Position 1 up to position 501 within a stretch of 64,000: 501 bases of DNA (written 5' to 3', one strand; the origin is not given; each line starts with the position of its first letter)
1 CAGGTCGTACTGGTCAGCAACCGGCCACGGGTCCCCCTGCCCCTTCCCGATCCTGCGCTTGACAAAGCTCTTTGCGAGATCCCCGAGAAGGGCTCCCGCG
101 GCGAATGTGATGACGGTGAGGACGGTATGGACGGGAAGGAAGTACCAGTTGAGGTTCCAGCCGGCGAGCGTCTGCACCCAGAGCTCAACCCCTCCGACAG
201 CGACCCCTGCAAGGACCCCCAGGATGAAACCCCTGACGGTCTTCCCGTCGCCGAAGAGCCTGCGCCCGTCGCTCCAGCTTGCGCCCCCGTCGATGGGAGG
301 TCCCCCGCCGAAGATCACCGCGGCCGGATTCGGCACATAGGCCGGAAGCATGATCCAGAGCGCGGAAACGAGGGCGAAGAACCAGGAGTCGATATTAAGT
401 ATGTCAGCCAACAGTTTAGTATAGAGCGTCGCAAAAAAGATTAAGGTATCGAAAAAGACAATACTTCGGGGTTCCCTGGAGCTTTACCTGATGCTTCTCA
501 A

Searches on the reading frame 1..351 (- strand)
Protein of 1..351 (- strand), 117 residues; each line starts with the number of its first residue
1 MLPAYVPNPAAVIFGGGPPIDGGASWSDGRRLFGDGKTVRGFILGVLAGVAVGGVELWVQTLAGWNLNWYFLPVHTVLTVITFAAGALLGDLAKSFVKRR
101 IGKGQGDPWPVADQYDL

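Call 75: search_protein_families(library=pfam, alignment_id=A7, max_evalue=0.00001)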
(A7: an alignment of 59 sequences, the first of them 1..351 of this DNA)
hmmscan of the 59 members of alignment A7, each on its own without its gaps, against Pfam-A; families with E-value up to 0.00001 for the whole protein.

A. member 1, window:1-351:- (117 aa): 2 families
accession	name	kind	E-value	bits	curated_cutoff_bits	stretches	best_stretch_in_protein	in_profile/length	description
PF01864.22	CarS-like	-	6e-32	111.5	22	1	1-116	12-127/175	CDP-archaeol synthase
PF01148.25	CTP_transf_1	-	1.7e-06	28.5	24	1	36-102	169-229/264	Cytidylyltransferase family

B. families by the number of members that match (of 59 scanned): 65 families (the first 25 are shown)
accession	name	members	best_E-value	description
PF00384.28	Molybdopterin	2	2.1e-82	Molybdopterin oxidoreductase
PF07969.17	Amidohydro_3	2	8.4e-60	Amidohydrolase family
PF01979.26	Amidohydro_1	2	1.2e-10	Amidohydrolase family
PF04123.18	DUF373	1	6.9e-118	Domain of unknown function (DUF373)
PF06050.19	HGD-D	1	3.7e-114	2-hydroxyglutaryl-CoA dehydratase, D-component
PF01326.24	PPDK_N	1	1.3e-105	Pyruvate phosphate dikinase, AMP/ATP-binding domain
PF21570.3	ArgZ-like_C_2nd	1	1.5e-103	Arginine dihydrolase ArgZ-like, C-terminal, Rossmann fold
PF02423.21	OCD_Mu_crystall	1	4.3e-96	Ornithine cyclodeaminase/mu-crystallin family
PF02896.24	PEP-utilizers_C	1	1.1e-81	PEP-utilising enzyme, PEP-binding domain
PF01866.22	Diphthamide_syn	1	5.7e-78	Putative diphthamide synthesis protein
PF03109.22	ABC1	1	8.9e-76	ABC1 atypical kinase-like domain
PF02634.21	FdhD-NarQ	1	8.4e-68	FdhD/NarQ family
PF23435.1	DUF7121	1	6.2e-63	Family of unknown function (DUF7121)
PF01869.26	BcrAD_BadFG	1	9.1e-56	BadF/BadG/BcrA/BcrD ATPase family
PF00091.31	Tubulin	1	4.4e-46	Tubulin/FtsZ family, GTPase domain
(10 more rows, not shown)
